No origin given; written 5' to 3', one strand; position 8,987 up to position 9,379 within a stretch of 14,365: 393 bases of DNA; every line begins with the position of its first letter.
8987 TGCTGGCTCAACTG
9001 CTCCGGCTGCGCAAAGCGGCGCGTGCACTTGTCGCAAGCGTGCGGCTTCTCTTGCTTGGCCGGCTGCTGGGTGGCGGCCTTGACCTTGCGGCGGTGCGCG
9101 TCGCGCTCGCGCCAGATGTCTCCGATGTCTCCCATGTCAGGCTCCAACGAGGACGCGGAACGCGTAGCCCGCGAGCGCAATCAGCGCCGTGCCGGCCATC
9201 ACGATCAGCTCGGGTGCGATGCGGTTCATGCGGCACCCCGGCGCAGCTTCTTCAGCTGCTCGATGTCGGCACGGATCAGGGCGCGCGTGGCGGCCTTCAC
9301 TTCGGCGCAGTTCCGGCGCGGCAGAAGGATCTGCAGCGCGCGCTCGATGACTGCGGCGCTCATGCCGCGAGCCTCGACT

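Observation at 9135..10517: Chain of overlapping start/stop junctions among small early ORFs, including a 30-aa hydrophobic peptide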

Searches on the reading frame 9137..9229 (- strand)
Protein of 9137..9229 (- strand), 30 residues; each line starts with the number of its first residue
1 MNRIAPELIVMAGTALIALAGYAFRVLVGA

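Call 6: search_protein_families(library=pfam, proteins=[window:9137-9229:-], max_evalue=0.1)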
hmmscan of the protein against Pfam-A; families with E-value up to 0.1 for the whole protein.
window:9137-9229:- (30 aa): 0 families

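Call 7: search_protein_families(library=phrogs, proteins=[window:9137-9229:-], max_evalue=0.1)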
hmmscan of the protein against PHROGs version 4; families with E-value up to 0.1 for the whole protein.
window:9137-9229:- (30 aa): 0 families

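Call 8: list_cluster_members(proteins=[window:9140-9229:-, window:9229-9363:-, window:9363-9866:-, window:9869-10513:-, window:10520-10780:-, window:8662-9135:-, window:7487-8491:-, window:11063-11590:-])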
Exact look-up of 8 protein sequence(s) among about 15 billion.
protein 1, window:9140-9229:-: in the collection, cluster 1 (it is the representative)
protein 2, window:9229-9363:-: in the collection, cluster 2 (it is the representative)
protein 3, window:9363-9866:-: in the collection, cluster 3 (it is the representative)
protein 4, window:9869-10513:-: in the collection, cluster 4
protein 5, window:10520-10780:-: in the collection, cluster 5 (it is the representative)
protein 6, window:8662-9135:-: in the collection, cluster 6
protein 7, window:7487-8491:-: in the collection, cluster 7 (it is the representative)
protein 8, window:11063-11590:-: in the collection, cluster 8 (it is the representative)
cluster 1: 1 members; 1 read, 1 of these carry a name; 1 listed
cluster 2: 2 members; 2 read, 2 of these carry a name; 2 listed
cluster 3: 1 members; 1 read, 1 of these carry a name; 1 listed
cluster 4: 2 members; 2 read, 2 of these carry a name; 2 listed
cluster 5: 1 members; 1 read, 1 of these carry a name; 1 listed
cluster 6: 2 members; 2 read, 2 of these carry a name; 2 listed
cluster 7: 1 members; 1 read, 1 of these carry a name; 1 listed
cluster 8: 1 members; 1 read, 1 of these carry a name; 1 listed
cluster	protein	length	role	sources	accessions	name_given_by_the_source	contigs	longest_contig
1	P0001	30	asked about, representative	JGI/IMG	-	hypothetical protein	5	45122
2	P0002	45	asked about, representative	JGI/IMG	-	hypothetical protein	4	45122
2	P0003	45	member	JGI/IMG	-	hypothetical protein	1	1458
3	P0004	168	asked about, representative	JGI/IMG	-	hypothetical protein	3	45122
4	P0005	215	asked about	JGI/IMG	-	hypothetical protein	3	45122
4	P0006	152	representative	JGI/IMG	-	hypothetical protein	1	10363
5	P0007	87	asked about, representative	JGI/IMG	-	hypothetical protein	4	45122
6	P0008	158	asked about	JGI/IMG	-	hypothetical protein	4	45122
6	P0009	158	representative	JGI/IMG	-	hypothetical protein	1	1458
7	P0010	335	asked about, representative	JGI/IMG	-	hypothetical protein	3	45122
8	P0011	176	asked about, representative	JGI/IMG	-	hypothetical protein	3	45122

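Call 9: find_encoding_contigs(protein=P0001, flank=3000, max_places=10)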
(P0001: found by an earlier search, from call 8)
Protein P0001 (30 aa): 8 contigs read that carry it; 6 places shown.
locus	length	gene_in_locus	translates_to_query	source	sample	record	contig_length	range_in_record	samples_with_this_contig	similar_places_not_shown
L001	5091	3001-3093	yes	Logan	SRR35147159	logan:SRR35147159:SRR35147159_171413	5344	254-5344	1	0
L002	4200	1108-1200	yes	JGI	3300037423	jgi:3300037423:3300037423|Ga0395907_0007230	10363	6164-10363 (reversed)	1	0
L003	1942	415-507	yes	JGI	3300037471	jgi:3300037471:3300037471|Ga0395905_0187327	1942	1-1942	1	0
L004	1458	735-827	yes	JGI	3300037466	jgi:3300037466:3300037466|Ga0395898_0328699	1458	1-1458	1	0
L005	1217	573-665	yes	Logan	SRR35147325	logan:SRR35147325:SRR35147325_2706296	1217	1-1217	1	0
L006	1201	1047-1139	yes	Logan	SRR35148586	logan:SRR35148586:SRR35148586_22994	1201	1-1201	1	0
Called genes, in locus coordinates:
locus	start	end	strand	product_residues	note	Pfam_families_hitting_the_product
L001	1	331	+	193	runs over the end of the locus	?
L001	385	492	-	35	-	-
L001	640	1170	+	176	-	PF00226:DnaJ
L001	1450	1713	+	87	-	-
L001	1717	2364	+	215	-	-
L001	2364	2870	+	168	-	-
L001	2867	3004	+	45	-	-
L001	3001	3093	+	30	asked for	-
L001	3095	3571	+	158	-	-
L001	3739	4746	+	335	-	PF03837:RecT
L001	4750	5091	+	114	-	?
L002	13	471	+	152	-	-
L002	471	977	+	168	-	-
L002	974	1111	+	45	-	-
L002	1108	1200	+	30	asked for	-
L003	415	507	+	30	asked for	-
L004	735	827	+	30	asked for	-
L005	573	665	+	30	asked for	-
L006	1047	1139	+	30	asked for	-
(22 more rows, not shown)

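Call 10: find_related_loci(query=P0008, collection=viral_contigs, flank=3000)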
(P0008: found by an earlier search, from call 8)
Query P0008 (158 aa) in viral_contigs; peptide patterns used: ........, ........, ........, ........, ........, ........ (x = any residue, [..] = any of these).
18 stretches matched a pattern; 2 encode a relative of the query (tblastn E <= 1e-3); 2 distinct loci.
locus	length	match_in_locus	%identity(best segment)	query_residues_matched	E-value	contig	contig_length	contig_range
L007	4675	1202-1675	100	1-158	5e-106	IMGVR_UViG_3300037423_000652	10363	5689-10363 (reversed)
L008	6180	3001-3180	70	1-59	9e-22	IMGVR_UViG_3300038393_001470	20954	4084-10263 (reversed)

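Call 13: find_homologous_proteins(query=P0008, max_evalue=0.001)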
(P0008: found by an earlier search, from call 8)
Query P0008 (158 aa): 34 proteins with E <= 0.001 among 45 candidates.
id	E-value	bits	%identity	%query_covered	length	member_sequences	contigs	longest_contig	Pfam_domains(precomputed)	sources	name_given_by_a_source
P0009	2.9e-89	315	89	100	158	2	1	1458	-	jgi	jgi:hypothetical protein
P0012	6.2e-25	106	59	55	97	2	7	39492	-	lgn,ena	-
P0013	1.5e-24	105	60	55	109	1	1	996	-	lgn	-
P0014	3.1e-23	101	57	56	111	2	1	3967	-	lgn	-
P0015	4.4e-23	100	57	56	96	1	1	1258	-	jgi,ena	jgi:hypothetical protein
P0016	1.1e-22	99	52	60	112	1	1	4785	-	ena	-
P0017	5.5e-22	96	56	53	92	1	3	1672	-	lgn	-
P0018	3.3e-21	94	48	76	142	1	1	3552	-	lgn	-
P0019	3.3e-21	94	60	53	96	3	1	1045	-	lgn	-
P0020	4.2e-21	94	52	54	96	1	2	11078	-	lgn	-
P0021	9.8e-21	92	51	54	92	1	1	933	-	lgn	-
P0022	5.2e-20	90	68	42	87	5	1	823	-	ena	-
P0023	8.8e-20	89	63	45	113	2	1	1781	-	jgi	-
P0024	2.1e-19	88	52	58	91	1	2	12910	-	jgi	jgi:hypothetical protein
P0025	2.3e-19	88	56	53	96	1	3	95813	-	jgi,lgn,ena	-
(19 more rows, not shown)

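Call 15: find_related_loci(query=A1, collection=viral_contigs, flank=2500)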
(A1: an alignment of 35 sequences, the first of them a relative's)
Query A1 (158 aa) in viral_contigs; peptide patterns used: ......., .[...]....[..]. (x = any residue, [..] = any of these).
152 stretches matched a pattern; 122 encode a relative of the query (tblastn E <= 1e-3); the best 80 are kept; 80 distinct loci.
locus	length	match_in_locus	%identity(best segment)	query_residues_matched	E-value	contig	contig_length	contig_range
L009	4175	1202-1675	100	1-158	2e-104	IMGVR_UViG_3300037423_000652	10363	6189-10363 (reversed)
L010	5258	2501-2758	60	65-157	1e-28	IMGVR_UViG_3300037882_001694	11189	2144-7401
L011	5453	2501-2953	44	8-157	2e-26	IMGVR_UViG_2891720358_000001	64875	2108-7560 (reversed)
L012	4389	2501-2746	54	72-152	4e-25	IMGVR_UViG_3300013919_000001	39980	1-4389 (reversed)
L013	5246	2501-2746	55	72-152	6e-25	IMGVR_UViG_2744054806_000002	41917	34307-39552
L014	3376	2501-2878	41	28-152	1e-24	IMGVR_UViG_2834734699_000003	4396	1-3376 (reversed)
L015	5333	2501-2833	42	34-156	1e-24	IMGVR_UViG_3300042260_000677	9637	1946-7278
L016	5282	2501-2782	54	63-157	3e-24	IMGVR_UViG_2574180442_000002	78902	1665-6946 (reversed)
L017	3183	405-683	50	60-152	4e-24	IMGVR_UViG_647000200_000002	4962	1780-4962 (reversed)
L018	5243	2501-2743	56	72-152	4e-24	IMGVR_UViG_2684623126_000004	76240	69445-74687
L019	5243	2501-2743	55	72-152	7e-24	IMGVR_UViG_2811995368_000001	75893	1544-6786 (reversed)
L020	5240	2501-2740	56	72-155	1e-23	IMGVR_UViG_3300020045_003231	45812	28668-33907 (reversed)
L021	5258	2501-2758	59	72-157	1e-23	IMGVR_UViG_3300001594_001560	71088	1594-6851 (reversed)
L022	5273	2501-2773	49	58-155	2e-23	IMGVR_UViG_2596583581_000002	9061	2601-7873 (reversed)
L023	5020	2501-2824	46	50-152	4e-23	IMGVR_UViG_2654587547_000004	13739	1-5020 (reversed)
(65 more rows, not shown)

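Call 16: find_related_loci(query=A1, collection=genome_contigs, flank=2500)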
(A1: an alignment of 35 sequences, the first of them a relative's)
Query A1 (158 aa) in genome_contigs; peptide patterns used: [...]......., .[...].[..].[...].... (x = any residue, [..] = any of these).
83 stretches matched a pattern; 29 encode a relative of the query (tblastn E <= 1e-3); 29 distinct loci.
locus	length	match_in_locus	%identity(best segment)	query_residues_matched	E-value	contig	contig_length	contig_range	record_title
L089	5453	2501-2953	44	8-157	7e-27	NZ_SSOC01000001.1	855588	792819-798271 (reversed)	Pseudothauera nasutitermitis strain CC-YHH838 contig01, whole genome shotgun sequence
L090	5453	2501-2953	43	8-157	2e-26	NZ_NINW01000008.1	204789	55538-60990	Pigmentiphaga sp. NML080357 NML080357_S20_L001_001_10, whole genome shotgun sequence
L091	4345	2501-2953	43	8-157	2e-26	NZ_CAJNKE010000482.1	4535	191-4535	Burkholderia sp. LMG 13014 isolate Burkholderia_sp._BCC1289, whole genome shotgun sequence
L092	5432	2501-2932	40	15-158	1e-25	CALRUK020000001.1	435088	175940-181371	MAG: Synechococcus sp. UW140 isolate JJ-DHS13-24-1-mx-bin512 genome assembly, contig: JJ-OR11-01-C13, whole genome shotg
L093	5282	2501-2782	54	63-157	1e-24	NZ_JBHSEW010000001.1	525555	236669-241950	Comamonas nitrativorans strain CCUG 45781 spades_K_17_127_1, whole genome shotgun sequence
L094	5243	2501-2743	56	72-152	1e-24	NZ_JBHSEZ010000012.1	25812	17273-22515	Castellaniella denitrificans strain CCUG 39541 velvet_auto_127_12, whole genome shotgun sequence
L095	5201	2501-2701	65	87-154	1e-24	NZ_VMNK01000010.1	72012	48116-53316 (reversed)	Denitromonas halophila strain SFB-3 k141_40, whole genome shotgun sequence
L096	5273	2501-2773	49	58-155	7e-24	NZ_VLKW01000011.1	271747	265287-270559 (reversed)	Pseudoduganella flava strain CGMCC 1.10685 IP92DRAFT_scaffold00011.11, whole genome shotgun sequence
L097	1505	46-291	50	65-156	5e-23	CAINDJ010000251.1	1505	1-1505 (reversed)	MAG: uncultured beta proteobacterium isolate A14_bin-1242 genome assembly, contig: bin-1242:251/508, whole genome shotgu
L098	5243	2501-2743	55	72-152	4e-20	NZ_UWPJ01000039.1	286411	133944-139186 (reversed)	Pigmentiphaga humi isolate dnA1, whole genome shotgun sequence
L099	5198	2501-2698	55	86-152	2e-20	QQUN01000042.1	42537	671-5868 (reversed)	MAG: Proteobacteria bacterium isolate PRO3 232, whole genome shotgun sequence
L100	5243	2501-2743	55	72-152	4e-20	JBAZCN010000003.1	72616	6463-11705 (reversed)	MAG: Porticoccaceae bacterium isolate SO_2017_LW2_71 scaffold_822_c1_LW138R_2017, whole genome shotgun sequence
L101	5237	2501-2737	50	71-156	6e-19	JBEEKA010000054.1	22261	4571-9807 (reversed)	MAG: Pseudomonadota bacterium isolate cobbmillcreek_2019_sw_WHONDRS-S19S_0090_B_bin.9 scaffold_1216360, whole genome sho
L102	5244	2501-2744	67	72-152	6e-18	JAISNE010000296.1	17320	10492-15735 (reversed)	MAG: Accumulibacter sp. isolate Im510_bin73 k119_3400698, whole genome shotgun sequence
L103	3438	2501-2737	41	77-156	6e-16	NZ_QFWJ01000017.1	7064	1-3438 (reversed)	Marinospirillum perlucidum strain F3212 contig17, whole genome shotgun sequence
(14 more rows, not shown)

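Call 33: search_protein_families(library=padloc, proteins=[window:9137-9229:-], max_evalue=0.1)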
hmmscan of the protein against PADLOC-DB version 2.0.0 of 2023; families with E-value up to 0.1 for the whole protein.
window:9137-9229:- (30 aa): 0 families

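Call 34: search_protein_families(library=ncbifam, proteins=[window:9137-9229:-], max_evalue=0.1)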
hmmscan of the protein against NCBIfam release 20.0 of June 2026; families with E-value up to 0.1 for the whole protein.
window:9137-9229:- (30 aa): 0 families

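Call 40: search_protein_representatives(protein=P0002)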
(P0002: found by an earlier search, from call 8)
Query: 45 residues. Proteins with E-value up to 0.001 (for the whole library): 1; up to 1e-10: 0; up to 1e-30: 0. The best 1 are listed.
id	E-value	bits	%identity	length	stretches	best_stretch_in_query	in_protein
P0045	3.2e-10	54.2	70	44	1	1-44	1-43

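Call 42: find_encoding_contigs(protein=P0045, flank=3000, max_places=6)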
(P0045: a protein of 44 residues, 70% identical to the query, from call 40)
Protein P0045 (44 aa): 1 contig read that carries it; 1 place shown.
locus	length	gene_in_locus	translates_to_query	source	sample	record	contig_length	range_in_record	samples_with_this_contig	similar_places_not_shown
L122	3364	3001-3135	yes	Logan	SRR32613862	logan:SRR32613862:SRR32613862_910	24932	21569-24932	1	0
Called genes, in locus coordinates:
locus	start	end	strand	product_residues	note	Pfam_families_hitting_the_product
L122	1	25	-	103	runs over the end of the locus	-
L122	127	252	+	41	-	-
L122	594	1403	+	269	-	PF01381:HTH_3, PF13560:HTH_31, PF00717:Peptidase_S24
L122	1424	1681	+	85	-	-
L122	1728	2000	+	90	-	PF13248:Zn_ribbon_3 (weak)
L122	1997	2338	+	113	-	-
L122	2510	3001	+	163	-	-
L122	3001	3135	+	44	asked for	-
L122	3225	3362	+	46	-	?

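Call 45: find_homologous_proteins(query=P0002, max_evalue=10)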
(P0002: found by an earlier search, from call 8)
Query P0002 (45 aa): 1 proteins with E <= 10 among 1 candidates.
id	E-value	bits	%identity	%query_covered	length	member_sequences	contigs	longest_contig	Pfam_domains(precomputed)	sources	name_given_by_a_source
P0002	1.7e-18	81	100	100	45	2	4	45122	-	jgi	jgi:hypothetical protein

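Call 47: find_related_loci(query=A3, collection=viral_contigs, flank=3000)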
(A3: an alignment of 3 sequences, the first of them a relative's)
Query A3 (45 aa) in viral_contigs; peptide patterns used: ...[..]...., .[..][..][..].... (x = any residue, [..] = any of these).
44 stretches matched a pattern; 1 encode a relative of the query (tblastn E <= 1e-3); 1 distinct loci.
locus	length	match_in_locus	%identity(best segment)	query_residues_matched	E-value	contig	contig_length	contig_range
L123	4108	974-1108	100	1-45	8e-26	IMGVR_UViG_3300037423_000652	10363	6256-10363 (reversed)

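Call 62: predict_structure(alignment_id=A1)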
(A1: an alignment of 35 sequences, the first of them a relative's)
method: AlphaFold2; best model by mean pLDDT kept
length: 158 residues; sequences in the alignment: 35
mean_pLDDT: 85.8   pTM: 0.52
mean pLDDT of the five models: 85.8, 85.4, 85.3, 82.5, 80.3
residues with pLDDT >= 90: 79; 70-90: 57; 50-70: 20; < 50: 2
segments of 3 or more residues with pLDDT < 50: none
pLDDT, mean of each block of 10 residues (from residue 1): 75 84 69 88 88 75 54 78 90 94 98 96 95 97 96 96
secondary structure, 60 per line:
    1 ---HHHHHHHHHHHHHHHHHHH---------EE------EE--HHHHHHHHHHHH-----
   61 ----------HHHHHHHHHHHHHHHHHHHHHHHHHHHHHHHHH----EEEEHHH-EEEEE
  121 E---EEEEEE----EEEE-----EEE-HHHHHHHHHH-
elements in order: H4-22 H44-55 H71-103 E108-111 E116-121 E125-130 E135-138 E144-146 H148-157

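Call 64: fold_search(model_id=the predicted structure, library=pdb)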
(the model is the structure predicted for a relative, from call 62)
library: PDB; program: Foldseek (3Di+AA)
matches with E <= 10: 389; with E <= 0.001: 0
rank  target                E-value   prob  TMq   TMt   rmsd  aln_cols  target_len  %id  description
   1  1spu_B                4.6e-01  0.77  0.25  0.06   2.8        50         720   20  STRUCTURE OF OXIDOREDUCTASE (released 1997-03-12)
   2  2ema_MODEL_1_A        5.2e-01  0.87  0.18  0.54   9.7        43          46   32  Solution structure of the C2H2 type zinc finger (region 312-344) of human Zinc finger protein 347 (released 2007-10-02)
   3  6grr_B                5.5e-01  0.72  0.25  0.06   2.8        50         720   20  Crystal structure of Escherichia coli amine oxidase mutant I342F/E573Q (released 2018-09-05)
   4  1qaf_B                5.5e-01  0.72  0.24  0.06   3.0        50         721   20  THE ACTIVE SITE BASE CONTROLS COFACTOR REACTIVITY IN ESCHERICHIA COLI AMINE OXIDASE : X-RAY CRYSTALLOGRAPHIC STUDIES W (released 1999-08-23)
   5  1qal_B                5.5e-01  0.72  0.25  0.06   3.0        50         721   20  THE ACTIVE SITE BASE CONTROLS COFACTOR REACTIVITY IN ESCHERICHIA COLI AMINE OXIDASE : X-RAY CRYSTALLOGRAPHIC STUDIES W (released 1999-08-24)
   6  1oac_B                5.8e-01  0.69  0.25  0.06   2.8        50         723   20  CRYSTAL STRUCTURE OF A QUINOENZYME: COPPER AMINE OXIDASE OF ESCHERICHIA COLI AT 2 ANGSTROEMS RESOLUTION (released 1996-04-03)
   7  1jrq_B                6.6e-01  0.66  0.25  0.06   3.0        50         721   20  X-ray Structure Analysis of the Role of the Conserved Tyrosine-369 in Active Site of E. coli Amine Oxidase (released 2001-11-21)
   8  6grr_A                7.0e-01  0.63  0.24  0.06   2.8        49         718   20  Crystal structure of Escherichia coli amine oxidase mutant I342F/E573Q (released 2018-09-05)
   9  1dyu_A                7.4e-01  0.63  0.24  0.06   2.8        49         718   20  The active site base controls cofactor reactivity in Escherichia coli amine oxidase: X-ray crystallographic studies wi (released 2000-02-29)
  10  1spu_A                7.4e-01  0.63  0.24  0.06   2.7        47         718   21  STRUCTURE OF OXIDOREDUCTASE (released 1997-03-12)
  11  1qaf_A                7.9e-01  0.63  0.24  0.06   2.8        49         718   20  THE ACTIVE SITE BASE CONTROLS COFACTOR REACTIVITY IN ESCHERICHIA COLI AMINE OXIDASE : X-RAY CRYSTALLOGRAPHIC STUDIES W (released 1999-08-23)
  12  6ezz_B                7.9e-01  0.63  0.24  0.06   2.8        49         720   20  Crystal structure of Escherichia coli amine oxidase mutant E573Q (released 2018-08-29)
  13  1qak_A                8.4e-01  0.60  0.24  0.06   2.8        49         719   20  THE ACTIVE SITE BASE CONTROLS COFACTOR REACTIVITY IN ESCHERICHIA COLI AMINE OXIDASE : X-RAY CRYSTALLOGRAPHIC STUDIES W (released 1999-08-24)
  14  7y3l_A                8.9e-01  0.94  0.17  0.43   2.3        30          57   33  Structure of SALL3 ZFC4 bound with 12 bp AT-rich dsDNA (released 2022-10-26)
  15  1jrq_A                8.9e-01  0.57  0.24  0.06   2.8        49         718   20  X-ray Structure Analysis of the Role of the Conserved Tyrosine-369 in Active Site of E. coli Amine Oxidase (released 2001-11-21)
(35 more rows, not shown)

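Call 78: predict_structure(alignment_id=A3)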
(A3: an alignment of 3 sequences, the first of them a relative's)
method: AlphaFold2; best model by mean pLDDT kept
length: 45 residues; sequences in the alignment: 3
mean_pLDDT: 78.4   pTM: 0.44
mean pLDDT of the five models: 78.4, 74.5, 74.4, 69.9, 67.6
residues with pLDDT >= 90: 2; 70-90: 33; 50-70: 10; < 50: 0
segments of 3 or more residues with pLDDT < 50: none
pLDDT, mean of each block of 10 residues (from residue 1): 73 70 84 89 73
secondary structure, 60 per line:
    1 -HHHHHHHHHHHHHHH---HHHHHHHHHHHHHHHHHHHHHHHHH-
elements in order: H2-16 H20-44

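Call 81: search_dna_similar(query=window:9140-9229:-, collection=phages, mode=protein, max_evalue=10, max_rows=15)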
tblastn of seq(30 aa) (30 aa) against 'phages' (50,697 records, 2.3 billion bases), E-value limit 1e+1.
No match.
